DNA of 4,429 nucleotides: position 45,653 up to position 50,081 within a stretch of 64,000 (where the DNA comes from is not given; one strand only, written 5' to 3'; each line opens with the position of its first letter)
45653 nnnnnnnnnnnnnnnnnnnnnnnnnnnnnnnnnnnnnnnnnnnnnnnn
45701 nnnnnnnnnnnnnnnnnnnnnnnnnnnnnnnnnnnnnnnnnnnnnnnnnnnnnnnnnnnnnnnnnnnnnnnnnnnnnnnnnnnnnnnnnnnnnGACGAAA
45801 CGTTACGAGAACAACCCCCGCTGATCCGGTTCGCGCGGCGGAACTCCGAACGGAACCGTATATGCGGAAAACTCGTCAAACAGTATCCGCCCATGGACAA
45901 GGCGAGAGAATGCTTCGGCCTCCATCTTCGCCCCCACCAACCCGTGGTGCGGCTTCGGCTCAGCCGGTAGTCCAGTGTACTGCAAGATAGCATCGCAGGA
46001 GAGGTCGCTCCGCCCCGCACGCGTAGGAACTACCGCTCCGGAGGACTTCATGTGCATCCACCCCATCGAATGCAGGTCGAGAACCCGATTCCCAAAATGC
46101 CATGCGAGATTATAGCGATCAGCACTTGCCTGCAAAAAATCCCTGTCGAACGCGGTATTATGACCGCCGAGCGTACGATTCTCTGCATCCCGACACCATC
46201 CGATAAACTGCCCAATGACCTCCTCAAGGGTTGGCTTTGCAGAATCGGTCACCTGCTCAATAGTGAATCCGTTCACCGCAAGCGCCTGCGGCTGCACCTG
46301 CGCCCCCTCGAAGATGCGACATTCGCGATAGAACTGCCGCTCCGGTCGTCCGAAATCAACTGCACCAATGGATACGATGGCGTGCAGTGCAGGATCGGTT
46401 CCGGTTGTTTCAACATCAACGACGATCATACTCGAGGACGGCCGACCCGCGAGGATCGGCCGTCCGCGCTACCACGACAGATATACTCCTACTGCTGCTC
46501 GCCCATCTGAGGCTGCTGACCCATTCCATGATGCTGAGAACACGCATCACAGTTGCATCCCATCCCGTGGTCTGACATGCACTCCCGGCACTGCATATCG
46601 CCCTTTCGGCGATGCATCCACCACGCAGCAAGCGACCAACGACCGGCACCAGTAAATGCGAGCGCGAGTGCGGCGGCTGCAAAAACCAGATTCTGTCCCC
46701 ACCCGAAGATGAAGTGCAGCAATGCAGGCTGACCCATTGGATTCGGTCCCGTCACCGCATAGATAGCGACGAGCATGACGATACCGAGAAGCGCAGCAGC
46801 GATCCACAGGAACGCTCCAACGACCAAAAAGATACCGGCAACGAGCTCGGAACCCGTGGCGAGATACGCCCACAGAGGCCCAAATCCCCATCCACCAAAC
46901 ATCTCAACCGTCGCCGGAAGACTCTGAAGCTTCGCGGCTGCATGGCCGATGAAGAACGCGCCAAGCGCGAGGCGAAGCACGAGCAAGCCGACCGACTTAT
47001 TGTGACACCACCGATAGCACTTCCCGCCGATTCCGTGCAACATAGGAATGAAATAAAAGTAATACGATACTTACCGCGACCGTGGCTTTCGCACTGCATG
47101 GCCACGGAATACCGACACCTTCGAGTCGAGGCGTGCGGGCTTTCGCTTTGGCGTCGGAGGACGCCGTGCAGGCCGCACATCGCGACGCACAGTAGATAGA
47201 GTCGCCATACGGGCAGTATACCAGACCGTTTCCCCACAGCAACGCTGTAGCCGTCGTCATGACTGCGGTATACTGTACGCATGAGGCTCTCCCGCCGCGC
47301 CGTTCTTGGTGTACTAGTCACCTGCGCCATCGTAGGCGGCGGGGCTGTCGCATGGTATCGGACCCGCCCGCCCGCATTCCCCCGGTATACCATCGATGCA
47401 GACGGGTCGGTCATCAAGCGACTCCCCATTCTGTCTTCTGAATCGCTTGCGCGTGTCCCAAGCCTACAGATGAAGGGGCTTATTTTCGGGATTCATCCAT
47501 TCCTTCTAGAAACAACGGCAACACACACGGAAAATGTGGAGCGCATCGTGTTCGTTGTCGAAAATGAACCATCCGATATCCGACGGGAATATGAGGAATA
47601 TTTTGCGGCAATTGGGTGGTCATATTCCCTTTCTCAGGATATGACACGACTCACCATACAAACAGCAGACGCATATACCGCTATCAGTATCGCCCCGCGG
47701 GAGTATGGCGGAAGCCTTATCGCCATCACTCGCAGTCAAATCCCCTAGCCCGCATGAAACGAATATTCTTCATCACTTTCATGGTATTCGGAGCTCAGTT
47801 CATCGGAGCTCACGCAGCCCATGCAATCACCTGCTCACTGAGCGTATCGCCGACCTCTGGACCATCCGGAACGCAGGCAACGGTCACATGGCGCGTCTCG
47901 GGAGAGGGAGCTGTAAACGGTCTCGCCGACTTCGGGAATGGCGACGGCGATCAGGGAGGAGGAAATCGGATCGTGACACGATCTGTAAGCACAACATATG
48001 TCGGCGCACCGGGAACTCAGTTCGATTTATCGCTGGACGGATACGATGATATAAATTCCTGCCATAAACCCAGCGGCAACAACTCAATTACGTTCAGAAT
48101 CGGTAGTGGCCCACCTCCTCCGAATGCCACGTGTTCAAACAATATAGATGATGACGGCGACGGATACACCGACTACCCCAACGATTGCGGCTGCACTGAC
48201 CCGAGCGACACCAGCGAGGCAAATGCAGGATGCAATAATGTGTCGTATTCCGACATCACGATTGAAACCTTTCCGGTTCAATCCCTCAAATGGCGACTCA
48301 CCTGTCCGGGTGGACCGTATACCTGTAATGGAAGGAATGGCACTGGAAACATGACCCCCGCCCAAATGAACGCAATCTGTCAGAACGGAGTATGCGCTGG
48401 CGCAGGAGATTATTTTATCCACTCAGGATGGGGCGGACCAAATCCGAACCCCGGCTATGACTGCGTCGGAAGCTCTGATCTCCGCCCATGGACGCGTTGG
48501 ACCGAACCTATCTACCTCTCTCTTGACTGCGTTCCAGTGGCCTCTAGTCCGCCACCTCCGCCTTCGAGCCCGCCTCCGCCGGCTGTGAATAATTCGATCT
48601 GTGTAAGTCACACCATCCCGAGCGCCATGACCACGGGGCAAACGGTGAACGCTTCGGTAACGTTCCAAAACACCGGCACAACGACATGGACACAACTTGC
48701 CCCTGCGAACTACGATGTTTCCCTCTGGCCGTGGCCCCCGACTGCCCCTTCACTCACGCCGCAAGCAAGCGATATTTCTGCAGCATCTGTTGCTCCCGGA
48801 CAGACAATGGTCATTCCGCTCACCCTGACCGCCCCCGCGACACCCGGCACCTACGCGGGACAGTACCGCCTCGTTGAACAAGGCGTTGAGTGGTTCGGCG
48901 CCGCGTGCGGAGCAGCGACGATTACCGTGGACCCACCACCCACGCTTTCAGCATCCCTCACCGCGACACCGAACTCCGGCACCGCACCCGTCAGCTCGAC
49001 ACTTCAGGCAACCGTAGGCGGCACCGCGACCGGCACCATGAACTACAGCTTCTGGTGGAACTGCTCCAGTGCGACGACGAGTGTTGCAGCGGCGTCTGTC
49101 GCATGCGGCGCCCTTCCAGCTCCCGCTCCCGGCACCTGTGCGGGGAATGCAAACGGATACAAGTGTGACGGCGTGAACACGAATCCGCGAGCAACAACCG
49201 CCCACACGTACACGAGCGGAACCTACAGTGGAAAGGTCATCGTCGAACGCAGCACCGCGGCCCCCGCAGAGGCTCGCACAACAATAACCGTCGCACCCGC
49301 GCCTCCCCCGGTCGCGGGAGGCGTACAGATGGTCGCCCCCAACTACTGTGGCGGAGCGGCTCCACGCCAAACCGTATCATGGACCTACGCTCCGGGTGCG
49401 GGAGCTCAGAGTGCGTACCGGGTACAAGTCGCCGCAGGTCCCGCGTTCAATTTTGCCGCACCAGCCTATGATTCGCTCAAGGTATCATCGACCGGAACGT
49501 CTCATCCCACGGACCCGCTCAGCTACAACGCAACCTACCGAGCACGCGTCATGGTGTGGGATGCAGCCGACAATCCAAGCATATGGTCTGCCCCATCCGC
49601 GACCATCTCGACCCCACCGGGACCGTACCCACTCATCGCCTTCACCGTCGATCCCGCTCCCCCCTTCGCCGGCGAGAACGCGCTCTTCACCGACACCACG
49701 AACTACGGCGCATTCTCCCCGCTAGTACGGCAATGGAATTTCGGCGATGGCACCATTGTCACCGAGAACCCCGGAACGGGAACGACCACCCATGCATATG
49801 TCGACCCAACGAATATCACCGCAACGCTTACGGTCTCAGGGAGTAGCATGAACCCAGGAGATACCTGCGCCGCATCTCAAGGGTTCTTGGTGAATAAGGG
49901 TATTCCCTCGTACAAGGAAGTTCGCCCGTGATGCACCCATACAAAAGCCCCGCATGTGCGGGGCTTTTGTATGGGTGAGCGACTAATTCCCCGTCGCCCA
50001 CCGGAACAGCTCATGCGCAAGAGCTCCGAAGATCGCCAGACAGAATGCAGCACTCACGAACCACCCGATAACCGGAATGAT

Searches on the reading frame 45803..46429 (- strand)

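Call 36: search_protein_families(library=pfam, proteins=[window:45803-46429:-], max_evalue=0.001)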
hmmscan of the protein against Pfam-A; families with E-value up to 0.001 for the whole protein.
window:45803-46429:- (208 aa): 2 families
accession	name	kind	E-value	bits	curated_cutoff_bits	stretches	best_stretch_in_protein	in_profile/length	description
PF00929.31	RNase_T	-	8e-10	39.9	24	1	2-174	1-164/164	Exonuclease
PF16473.11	Rv2179c-like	-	2.8e-09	37.3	27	1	2-122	3-138/177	3'-5' exoribonuclease Rv2179c-like domain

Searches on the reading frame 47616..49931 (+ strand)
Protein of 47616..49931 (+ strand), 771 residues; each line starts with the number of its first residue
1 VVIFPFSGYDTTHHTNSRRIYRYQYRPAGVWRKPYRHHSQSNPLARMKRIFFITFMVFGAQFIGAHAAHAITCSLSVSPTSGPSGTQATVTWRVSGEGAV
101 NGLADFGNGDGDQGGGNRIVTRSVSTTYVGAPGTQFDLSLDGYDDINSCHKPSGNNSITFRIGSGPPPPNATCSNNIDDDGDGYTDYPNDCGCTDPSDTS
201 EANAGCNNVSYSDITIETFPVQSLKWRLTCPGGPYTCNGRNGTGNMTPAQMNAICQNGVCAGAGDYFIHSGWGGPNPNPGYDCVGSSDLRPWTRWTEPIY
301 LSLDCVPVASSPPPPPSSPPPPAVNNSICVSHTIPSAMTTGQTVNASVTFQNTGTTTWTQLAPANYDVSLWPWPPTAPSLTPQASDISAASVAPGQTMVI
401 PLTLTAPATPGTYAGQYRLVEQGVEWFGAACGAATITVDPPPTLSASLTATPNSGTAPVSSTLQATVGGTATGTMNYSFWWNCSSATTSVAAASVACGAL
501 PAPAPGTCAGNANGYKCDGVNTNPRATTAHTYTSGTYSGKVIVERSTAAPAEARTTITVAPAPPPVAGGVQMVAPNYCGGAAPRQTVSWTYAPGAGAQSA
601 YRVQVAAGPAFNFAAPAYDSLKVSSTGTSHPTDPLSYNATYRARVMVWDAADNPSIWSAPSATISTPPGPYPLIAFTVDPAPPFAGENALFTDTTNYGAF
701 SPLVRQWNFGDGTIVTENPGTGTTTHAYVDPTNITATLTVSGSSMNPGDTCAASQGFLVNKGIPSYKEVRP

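Call 36: search_protein_families(library=pfam, proteins=[window:47616-49931:+], max_evalue=0.001)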
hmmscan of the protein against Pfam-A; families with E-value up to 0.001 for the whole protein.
window:47616-49931:+ (771 aa): 4 families
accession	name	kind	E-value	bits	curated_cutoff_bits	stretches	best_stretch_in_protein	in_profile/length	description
PF25788.1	Ig_Rha78A_N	-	1.1e-08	35.7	27.4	1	580-661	15-97/105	Rha78A-like, N-terminal immunoglobulin domain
PF16158.11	N_BRCA1_IG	-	1.4e-08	35.7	28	1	337-429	7-100/108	Ig-like domain from next to BRCA1 gene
PF18911.6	PKD_4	-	3.8e-05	24.1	27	1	685-743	16-71/85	PKD domain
PF00801.26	PKD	-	0.00076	19.9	23.5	1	685-742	13-67/80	PKD domain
